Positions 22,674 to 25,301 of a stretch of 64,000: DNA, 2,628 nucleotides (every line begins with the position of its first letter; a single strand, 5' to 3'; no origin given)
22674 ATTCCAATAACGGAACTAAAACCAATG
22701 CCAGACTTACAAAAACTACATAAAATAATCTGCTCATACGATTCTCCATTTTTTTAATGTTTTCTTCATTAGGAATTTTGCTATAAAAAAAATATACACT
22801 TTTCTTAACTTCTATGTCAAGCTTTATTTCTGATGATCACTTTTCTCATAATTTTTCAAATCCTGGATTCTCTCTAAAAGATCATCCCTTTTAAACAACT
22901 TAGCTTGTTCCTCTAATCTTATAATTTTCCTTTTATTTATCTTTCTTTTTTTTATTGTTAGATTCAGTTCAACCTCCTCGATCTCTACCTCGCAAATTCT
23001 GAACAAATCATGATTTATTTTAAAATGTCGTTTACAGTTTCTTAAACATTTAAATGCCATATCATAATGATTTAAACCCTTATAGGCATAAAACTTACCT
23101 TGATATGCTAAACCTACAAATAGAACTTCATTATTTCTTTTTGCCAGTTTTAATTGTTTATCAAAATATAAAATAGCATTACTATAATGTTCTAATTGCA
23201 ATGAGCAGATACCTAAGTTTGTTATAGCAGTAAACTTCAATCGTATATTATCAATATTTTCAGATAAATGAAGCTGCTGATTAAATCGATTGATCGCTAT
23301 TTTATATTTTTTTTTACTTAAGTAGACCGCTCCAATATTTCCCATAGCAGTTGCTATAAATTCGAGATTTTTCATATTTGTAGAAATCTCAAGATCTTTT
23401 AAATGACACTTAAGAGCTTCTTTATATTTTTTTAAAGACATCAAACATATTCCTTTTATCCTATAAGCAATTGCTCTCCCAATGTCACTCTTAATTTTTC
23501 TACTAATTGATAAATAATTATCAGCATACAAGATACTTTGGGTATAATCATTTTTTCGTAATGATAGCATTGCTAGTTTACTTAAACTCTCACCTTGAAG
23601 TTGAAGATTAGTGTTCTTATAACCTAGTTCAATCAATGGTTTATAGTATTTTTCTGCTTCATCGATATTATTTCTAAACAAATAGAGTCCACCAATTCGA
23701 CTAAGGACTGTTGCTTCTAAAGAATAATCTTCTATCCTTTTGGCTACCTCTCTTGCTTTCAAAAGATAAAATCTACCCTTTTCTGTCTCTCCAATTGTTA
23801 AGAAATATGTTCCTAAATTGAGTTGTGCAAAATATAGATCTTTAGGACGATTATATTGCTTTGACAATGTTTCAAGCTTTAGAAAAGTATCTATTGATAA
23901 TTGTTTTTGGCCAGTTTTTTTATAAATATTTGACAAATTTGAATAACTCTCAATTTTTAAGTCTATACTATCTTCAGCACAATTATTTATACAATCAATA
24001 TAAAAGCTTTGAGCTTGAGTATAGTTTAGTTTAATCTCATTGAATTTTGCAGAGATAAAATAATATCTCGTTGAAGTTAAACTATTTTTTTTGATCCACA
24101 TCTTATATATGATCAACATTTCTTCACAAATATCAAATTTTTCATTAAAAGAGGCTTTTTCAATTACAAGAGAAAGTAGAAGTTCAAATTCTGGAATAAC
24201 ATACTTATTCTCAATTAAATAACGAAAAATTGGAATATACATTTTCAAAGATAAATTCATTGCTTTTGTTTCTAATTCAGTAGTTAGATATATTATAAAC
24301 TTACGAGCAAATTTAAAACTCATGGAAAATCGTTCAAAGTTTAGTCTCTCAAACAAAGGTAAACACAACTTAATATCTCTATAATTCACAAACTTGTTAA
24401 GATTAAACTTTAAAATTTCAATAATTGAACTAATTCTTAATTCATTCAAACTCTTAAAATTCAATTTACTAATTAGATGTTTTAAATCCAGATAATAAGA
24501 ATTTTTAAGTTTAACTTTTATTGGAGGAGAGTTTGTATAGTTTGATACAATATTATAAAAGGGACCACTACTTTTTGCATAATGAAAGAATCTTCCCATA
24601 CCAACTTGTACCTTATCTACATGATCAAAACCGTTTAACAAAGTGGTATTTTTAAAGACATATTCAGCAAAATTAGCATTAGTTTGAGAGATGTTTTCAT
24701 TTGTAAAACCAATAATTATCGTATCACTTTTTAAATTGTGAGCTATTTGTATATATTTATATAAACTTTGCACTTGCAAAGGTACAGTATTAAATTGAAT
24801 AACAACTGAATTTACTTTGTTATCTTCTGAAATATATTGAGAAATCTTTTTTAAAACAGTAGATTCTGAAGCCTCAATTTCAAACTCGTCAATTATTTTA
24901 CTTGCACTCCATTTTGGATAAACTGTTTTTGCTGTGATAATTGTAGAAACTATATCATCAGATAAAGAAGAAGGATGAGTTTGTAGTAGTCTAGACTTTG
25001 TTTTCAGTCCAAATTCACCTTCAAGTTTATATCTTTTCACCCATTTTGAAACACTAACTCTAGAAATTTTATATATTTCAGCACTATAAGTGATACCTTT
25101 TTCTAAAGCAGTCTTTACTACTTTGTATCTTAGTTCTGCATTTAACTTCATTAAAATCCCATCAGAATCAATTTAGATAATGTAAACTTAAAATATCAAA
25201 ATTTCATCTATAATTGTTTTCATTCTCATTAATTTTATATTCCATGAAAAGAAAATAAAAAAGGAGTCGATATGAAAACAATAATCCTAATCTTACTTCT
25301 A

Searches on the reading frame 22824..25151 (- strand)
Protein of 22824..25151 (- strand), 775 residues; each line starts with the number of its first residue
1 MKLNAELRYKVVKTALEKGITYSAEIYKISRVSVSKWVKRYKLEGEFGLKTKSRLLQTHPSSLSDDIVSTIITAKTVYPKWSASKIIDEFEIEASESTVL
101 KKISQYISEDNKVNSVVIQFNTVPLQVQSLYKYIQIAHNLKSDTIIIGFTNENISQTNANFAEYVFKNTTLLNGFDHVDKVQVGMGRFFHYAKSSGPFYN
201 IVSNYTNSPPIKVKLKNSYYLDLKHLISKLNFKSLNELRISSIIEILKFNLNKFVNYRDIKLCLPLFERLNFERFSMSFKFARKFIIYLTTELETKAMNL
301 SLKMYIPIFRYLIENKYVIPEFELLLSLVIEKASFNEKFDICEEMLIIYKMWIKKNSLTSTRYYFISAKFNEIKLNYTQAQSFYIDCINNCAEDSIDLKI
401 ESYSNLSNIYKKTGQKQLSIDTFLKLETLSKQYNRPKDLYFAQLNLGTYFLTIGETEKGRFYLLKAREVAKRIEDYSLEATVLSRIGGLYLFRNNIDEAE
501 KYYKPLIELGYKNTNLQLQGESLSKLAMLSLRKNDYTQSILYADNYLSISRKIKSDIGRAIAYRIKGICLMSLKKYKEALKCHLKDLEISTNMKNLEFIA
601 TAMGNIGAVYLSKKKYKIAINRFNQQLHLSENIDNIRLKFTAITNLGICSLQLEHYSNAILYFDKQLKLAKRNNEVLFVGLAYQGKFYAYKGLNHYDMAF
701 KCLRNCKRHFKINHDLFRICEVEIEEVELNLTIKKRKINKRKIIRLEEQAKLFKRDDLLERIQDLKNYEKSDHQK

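Call 38: search_protein_families(library=pfam, proteins=[window:22824-25151:-], max_evalue=0.00001)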
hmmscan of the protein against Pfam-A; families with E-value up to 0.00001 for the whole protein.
window:22824-25151:- (775 aa): 7 families
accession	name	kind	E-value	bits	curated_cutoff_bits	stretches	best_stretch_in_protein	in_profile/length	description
PF13424.12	TPR_12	-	7.8e-20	71.3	30.1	1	560-625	3-70/77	Tetratricopeptide repeat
PF13176.12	TPR_7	-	1.9e-11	43.5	27.9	0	642-675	1-34/36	Tetratricopeptide repeat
PF07719.23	TPR_2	-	2.1e-10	40.3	27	0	561-582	2-23/34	Tetratricopeptide repeat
PF13181.12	TPR_8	-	4e-09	36.4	25.7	0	401-432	2-33/34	Tetratricopeptide repeat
PF00515.34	TPR_1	-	5e-09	36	27.8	0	560-583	1-24/34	Tetratricopeptide repeat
PF13374.12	TPR_10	-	9.9e-08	32.2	27.5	0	480-505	2-27/42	Tetratricopeptide repeat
PF13565.12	HTH_32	-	2.6e-07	31.5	33.7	1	33-99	1-69/73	Homeodomain-like domain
